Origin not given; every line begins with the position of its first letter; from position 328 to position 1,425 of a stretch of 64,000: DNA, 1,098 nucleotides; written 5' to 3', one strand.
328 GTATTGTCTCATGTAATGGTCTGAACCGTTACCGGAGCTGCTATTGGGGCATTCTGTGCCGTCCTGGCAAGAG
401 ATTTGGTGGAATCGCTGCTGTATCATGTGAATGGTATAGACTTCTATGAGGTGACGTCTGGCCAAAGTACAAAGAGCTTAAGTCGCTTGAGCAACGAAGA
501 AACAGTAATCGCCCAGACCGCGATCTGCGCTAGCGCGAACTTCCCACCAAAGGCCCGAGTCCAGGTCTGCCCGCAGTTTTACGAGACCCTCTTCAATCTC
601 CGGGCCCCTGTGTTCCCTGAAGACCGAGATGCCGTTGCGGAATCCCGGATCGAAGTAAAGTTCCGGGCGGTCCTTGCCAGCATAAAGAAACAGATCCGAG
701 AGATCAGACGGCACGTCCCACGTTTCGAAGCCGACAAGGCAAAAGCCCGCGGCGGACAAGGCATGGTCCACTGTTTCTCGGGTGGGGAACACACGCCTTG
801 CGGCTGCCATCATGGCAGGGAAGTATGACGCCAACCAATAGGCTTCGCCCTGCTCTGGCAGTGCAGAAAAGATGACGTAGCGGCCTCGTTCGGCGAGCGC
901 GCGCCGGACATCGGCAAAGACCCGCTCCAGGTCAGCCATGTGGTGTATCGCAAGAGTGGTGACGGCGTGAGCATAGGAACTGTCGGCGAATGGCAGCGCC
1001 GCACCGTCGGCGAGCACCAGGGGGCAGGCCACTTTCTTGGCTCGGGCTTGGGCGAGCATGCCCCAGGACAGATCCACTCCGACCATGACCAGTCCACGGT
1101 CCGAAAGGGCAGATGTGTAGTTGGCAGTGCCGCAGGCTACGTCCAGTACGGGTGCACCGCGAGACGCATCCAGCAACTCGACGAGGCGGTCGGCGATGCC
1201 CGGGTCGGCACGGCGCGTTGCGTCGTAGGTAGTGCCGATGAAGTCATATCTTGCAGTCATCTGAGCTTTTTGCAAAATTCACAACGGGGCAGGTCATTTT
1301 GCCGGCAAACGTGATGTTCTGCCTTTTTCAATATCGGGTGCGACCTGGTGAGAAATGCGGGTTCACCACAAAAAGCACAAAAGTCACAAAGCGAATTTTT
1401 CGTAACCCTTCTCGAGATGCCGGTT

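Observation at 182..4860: tRNA-Val-integrated 4.6 kb islet bounded by a 15-bp att-like direct repeat, carrying toxin-antitoxin debris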

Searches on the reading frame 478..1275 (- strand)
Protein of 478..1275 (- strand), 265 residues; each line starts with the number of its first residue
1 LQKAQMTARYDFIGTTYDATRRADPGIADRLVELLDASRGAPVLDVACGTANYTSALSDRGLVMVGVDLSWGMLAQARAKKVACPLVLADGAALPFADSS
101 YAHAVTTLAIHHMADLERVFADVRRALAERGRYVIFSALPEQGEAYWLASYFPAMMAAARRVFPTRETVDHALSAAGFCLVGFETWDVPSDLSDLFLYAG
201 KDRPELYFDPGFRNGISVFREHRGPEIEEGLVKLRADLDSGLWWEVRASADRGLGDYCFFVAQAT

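Call 7: search_protein_families(library=pfam, proteins=[window:478-1275:-], max_evalue=0.01)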
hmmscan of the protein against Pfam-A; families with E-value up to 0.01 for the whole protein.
window:478-1275:- (265 aa): 6 families
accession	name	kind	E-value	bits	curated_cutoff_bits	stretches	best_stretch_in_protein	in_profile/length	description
PF08241.18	Methyltransf_11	-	6.5e-18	65.6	21.2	1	44-135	1-95/95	Methyltransferase domain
PF13649.12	Methyltransf_25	-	2e-16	60.9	27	1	43-131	1-97/97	Methyltransferase domain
PF01209.24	Ubie_methyltran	-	4.1e-10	39.8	20.1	1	35-136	43-152/233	ubiE/COQ5 methyltransferase family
PF08242.18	Methyltransf_12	-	8.4e-10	39.7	30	1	44-132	1-97/98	Methyltransferase domain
PF13489.12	Methyltransf_23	-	9.8e-10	38.8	27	1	25-179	7-160/164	Methyltransferase domain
PF13847.12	Methyltransf_31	-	1.6e-07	31.5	27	1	39-138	3-112/145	Methyltransferase domain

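Call 11: find_encoding_contigs(protein=window:478-1275:-, flank=10000, max_places=10)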
Protein window:478-1275:- (265 aa): no gene with exactly this product is on record in the collection.

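Call 52: find_homologous_proteins(query=window:481-1260:-)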
Query window:481-1260:- (260 aa): 382 proteins with E <= 0.001 among 5938 candidates; the best 120 are listed.
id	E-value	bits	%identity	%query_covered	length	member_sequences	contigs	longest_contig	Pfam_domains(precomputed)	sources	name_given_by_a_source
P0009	3.7e-167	572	98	100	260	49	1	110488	PF13847.13,PF13489.13,PF13649.13,PF01209.25,PF08241.19,PF08242.19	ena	-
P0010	5.8e-154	529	91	100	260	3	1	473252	PF13847.13,PF13489.13,PF13649.13,PF01209.25,PF08241.19,PF08242.19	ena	-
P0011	6.1e-117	408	74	100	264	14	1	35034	PF07021.19,PF13847.13,PF13489.13,PF13649.13,PF01209.25,PF08241.19,PF08242.19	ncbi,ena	-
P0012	1.1e-111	390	70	99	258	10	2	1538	PF13847.13,PF13489.13,PF13649.13,PF01209.25,PF08241.19,PF08242.19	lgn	-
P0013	3.5e-111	389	70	99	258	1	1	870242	PF13847.13,PF13489.13,PF13649.13,PF01209.25,PF08241.19,PF08242.19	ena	-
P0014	3.5e-111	389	70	99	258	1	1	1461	PF13847.13,PF13489.13,PF13649.13,PF01209.25,PF08241.19,PF08242.19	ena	-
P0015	2.2e-110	386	75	93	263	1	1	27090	PF07021.19,PF13847.13,PF13489.13,PF13649.13,PF01209.25,PF08241.19,PF08242.19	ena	-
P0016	3.7e-110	385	70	99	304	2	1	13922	PF13847.13,PF13489.13,PF13649.13,PF01209.25,PF08241.19,PF08242.19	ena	-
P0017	3.6e-109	382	69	99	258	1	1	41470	PF13847.13,PF13489.13,PF13649.13,PF01209.25,PF08241.19,PF08242.19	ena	-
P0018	1.4e-108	380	69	99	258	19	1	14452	PF13847.13,PF13489.13,PF13649.13,PF01209.25,PF08241.19,PF08242.19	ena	-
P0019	3.8e-108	379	69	99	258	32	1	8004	PF13847.13,PF13489.13,PF13649.13,PF01209.25,PF08241.19,PF08242.19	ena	-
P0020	5.4e-106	372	67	99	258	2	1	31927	PF13847.13,PF13489.13,PF13649.13,PF01209.25,PF08241.19,PF08242.19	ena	-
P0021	1.6e-105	370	68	99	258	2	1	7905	PF13847.13,PF13489.13,PF13649.13,PF01209.25,PF08241.19,PF08242.19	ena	-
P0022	2.4e-105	370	69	99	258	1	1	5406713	PF13847.13,PF13489.13,PF13649.13,PF01209.25,PF08241.19,PF08242.19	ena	-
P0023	3.3e-105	369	67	99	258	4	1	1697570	PF13847.13,PF13489.13,PF13649.13,PF01209.25,PF08241.19,PF08242.19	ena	-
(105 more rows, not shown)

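Call 53: find_encoding_contigs(protein=P0010, flank=8000, max_places=3)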
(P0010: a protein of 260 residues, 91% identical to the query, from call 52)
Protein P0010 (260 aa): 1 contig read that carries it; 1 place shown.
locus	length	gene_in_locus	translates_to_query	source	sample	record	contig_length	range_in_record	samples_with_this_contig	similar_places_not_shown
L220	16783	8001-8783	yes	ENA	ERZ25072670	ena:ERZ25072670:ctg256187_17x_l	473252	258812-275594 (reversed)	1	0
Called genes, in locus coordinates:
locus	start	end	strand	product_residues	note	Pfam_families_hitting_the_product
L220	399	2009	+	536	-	PF14873:BNR_assoc_N, PF13859:BNR_3, PF13088:BNR_2, PF15902:Sortilin-Vps10 (faint), PF25852:DUF6242_C (faint), PF02012:BNR (faint)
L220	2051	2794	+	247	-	-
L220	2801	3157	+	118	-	-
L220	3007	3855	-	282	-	PF10370:Rv2993c-like_N, PF01557:FAA_hydrolase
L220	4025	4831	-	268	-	PF00106:adh_short, PF08659:KR (weak), PF13561:adh_short_C2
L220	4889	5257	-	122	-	PF07883:Cupin_2, PF05899:Cupin_3 (faint)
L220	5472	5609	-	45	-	-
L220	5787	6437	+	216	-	-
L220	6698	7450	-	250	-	-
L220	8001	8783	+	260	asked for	PF13489:Methyltransf_23, PF01209:Ubie_methyltran, PF13847:Methyltransf_31 (weak), PF08241:Methyltransf_11, PF08242:Methyltransf_12 (weak), PF13649:Methyltransf_25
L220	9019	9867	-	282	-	PF13356:Arm-DNA-bind_3, PF00589:Phage_integrase (weak)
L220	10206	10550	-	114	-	PF01934:HepT-like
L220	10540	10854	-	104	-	PF01909:NTP_transf_2, PF18765:Polbeta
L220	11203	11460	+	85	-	-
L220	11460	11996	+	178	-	-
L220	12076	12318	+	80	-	-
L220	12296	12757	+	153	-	PF01850:PIN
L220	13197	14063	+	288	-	PF01797:Y1_Tnp (weak)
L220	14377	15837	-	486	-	PF07394:DUF1501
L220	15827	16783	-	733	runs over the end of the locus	PF07635:PSCyt1, PF07583:PSCyt2, PF07587:PSD1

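Call 54: find_encoding_contigs(protein=P0011, flank=8000, max_places=3)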
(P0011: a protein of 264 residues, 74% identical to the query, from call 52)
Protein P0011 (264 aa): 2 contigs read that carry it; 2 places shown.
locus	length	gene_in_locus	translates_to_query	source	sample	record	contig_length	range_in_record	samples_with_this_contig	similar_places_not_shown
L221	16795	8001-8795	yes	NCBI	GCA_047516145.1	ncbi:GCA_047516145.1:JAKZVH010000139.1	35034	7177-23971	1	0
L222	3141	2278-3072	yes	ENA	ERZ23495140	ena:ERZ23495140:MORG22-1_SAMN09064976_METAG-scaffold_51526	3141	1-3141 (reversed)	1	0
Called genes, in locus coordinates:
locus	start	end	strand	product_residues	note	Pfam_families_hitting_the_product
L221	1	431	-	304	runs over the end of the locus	PF01040:UbiA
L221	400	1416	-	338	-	PF02628:COX15-CtaA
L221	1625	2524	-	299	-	PF13489:Methyltransf_23, PF01209:Ubie_methyltran (weak), PF08241:Methyltransf_11, PF08242:Methyltransf_12, PF13649:Methyltransf_25, PF13847:Methyltransf_31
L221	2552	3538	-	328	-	PF04055:Radical_SAM, PF06968:BATS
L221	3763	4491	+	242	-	PF00156:Pribosyltran (weak)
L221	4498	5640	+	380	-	PF03435:Sacchrp_dh_NADP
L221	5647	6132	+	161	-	PF10027:DUF2269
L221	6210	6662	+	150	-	PF01957:NfeD (weak)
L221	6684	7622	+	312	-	PF01145:Band_7, PF16200:Band_7_C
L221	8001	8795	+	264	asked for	PF01209:Ubie_methyltran, PF13489:Methyltransf_23, PF07021:MetW (weak), PF13649:Methyltransf_25, PF13847:Methyltransf_31, PF08241:Methyltransf_11, PF08242:Methyltransf_12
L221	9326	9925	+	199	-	PF23125:Xre-MbcA-ParS_M (weak)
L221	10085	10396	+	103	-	-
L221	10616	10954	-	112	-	-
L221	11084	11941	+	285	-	-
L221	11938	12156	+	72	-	-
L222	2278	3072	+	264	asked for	PF01209:Ubie_methyltran, PF13489:Methyltransf_23, PF07021:MetW (weak), PF13649:Methyltransf_25, PF13847:Methyltransf_31, PF08241:Methyltransf_11, PF08242:Methyltransf_12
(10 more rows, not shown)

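Call 55: find_encoding_contigs(protein=P0022, flank=8000, max_places=3)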
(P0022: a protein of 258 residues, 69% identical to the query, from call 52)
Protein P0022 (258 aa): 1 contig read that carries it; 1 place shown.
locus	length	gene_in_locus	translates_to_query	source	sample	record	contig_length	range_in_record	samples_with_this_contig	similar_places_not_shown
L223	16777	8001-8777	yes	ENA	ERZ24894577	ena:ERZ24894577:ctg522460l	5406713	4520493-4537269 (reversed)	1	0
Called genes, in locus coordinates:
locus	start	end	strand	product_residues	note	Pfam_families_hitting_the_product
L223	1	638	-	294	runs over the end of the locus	PF00528:BPD_transp_1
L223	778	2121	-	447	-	PF01547:SBP_bac_1, PF13416:SBP_bac_8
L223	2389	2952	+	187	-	PF14833:NAD_binding_11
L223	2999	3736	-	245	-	PF00561:Abhydrolase_1, PF12146:Hydrolase_4, PF12697:Abhydrolase_6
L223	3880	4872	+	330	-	PF14525:AraC_binding_2, PF12833:HTH_18, PF00165:HTH_AraC (weak)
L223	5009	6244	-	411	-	PF01979:Amidohydro_1, PF07969:Amidohydro_3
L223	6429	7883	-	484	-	PF01637:ATPase_2, PF13191:AAA_16, PF13401:AAA_22 (weak), PF03008:DUF234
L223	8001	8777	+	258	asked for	PF01209:Ubie_methyltran, PF13489:Methyltransf_23, PF13847:Methyltransf_31, PF08241:Methyltransf_11, PF08242:Methyltransf_12, PF13649:Methyltransf_25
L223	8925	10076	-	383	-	PF00355:Rieske, PF00848:Ring_hydroxyl_A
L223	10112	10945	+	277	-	PF13714:PEP_mutase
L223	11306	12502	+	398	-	PF05426:Alginate_lyase (weak)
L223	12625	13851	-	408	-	PF06609:TRI12, PF07690:MFS_1, PF00083:Sugar_tr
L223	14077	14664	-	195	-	PF03466:LysR_substrate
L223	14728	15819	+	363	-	PF00496:SBP_bac_5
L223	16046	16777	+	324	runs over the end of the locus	PF19300:BPD_transp_1_N, PF00528:BPD_transp_1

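Call 59: find_encoding_contigs(protein=P0009, flank=10000, max_places=6)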
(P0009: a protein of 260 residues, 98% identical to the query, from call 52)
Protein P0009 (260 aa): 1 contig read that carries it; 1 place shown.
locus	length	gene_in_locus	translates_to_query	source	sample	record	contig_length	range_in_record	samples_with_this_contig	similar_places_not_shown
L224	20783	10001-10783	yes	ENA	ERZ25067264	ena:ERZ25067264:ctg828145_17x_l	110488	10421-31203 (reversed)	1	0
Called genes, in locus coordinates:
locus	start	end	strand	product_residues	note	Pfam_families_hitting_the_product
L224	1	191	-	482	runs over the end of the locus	PF07394:DUF1501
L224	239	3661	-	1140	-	PF07635:PSCyt1, PF07583:PSCyt2, PF07587:PSD1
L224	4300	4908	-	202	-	-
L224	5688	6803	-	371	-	PF01408:GFO_IDH_MocA, PF02894:GFO_IDH_MocA_C, PF22725:GFO_IDH_MocA_C3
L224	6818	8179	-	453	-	PF01041:DegT_DnrJ_EryC1, PF00155:Aminotran_1_2 (weak), PF01053:Cys_Met_Meta_PP (faint)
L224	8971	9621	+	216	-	-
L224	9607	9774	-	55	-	-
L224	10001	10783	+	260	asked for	PF13489:Methyltransf_23, PF01209:Ubie_methyltran, PF13847:Methyltransf_31 (weak), PF08241:Methyltransf_11, PF08242:Methyltransf_12, PF13649:Methyltransf_25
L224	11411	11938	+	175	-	PF01844:HNH, PF13395:HNH_4 (weak), PF14279:HNH_5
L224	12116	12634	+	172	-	PF13302:Acetyltransf_3, PF13420:Acetyltransf_4, PF13523:Acetyltransf_8 (faint), PF00583:Acetyltransf_1, PF13508:Acetyltransf_7 (weak)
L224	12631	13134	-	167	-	PF02559:CarD_TRCF_RID, PF21095:CarD_C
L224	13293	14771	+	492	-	PF00171:Aldedh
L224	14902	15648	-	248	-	PF01695:IstB_IS21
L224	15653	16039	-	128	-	PF00376:MerR, PF13411:MerR_1, PF13591:MerR_2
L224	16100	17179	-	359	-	PF00226:DnaJ, PF01556:DnaJ_C, PF00684:DnaJ_CXXCXGXG (weak)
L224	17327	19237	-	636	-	PF00012:HSP70, PF06723:MreB_Mbl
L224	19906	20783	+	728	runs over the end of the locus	PF00912:Transgly, PF00905:Transpeptidase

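Call 65: search_protein_families(library=ncbifam, proteins=[window:481-1260:-], max_evalue=0.01)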
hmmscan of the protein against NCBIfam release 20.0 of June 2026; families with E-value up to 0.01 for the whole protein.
window:481-1260:- (260 aa): 26 families (the best 25 are shown)
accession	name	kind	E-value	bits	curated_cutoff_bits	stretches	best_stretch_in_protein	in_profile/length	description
NF045667.1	MTase_DVU1556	equivalog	1.3e-17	64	155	1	22-179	10-166/213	DVU_1556 family methyltransferase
NF001241.0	PRK00216.1-2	equivalog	2.7e-17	63.2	327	1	22-153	39-169/231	demethylmenaquinone methyltransferase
TIGR02072.1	BioC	equivalog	5.5e-15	55.8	184.95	1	11-173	8-171/244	malonyl-ACP O-methyltransferase BioC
NF007610.0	PRK10258.1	equivalog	1.1e-13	51.1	342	1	12-136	20-143/251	malonyl-ACP O-methyltransferase BioC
TIGR01934.1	MenG_MenH_UbiE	subfamily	4.8e-13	48.9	158.35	1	25-137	30-148/223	ubiquinone/menaquinone biosynthesis methyltransferase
NF043040.1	corrin_prot_MT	hypoth_equivalog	1.1e-11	44.6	180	1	22-158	30-176/216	corrinoid protein-associated methyltransferase CpaM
NF001244.0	PRK00216.1-5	equivalog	8.2e-11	41.6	216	1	26-132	40-155/236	bifunctional demethylmenaquinone methyltransferase/2-methoxy-6-polyprenyl-1,4-benzoquinol methylase UbiE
NF001243.0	PRK00216.1-4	equivalog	3e-08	33.3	235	1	25-131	38-152/237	demethylmenaquinone methyltransferase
NF041820.1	daptide_MTase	equivalog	4.5e-08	32.8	175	1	12-136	15-148/243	daptide-type RiPP biosynthesis methyltransferase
TIGR02752.1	MenG_heptapren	equivalog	1.7e-07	31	419.85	1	27-133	38-152/231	demethylmenaquinone methyltransferase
NF052510.1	methyltran_MpqE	exception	3.6e-07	29.8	335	1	27-130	39-151/234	methyl-plastoquinone biosynthesis methyltransferase MpqE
NF047649.1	MTase_UXPK_star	exception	2.3e-06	26.8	460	1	34-130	77-181/283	methyltransferase/UXPK-star double selenoprotein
NF004452.0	PRK05785.1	equivalog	5.2e-06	26.1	207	1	35-121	52-136/228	hypothetical protein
TIGR02021.1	BchM-ChlM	equivalog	7.8e-06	25.5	158.9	1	24-76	42-96/218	magnesium protoporphyrin IX methyltransferase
NF001240.0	PRK00216.1-1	equivalog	8e-06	25.1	378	1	30-131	59-169/251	bifunctional demethylmenaquinone methyltransferase/2-methoxy-6-polyprenyl-1,4-benzoquinol methylase UbiE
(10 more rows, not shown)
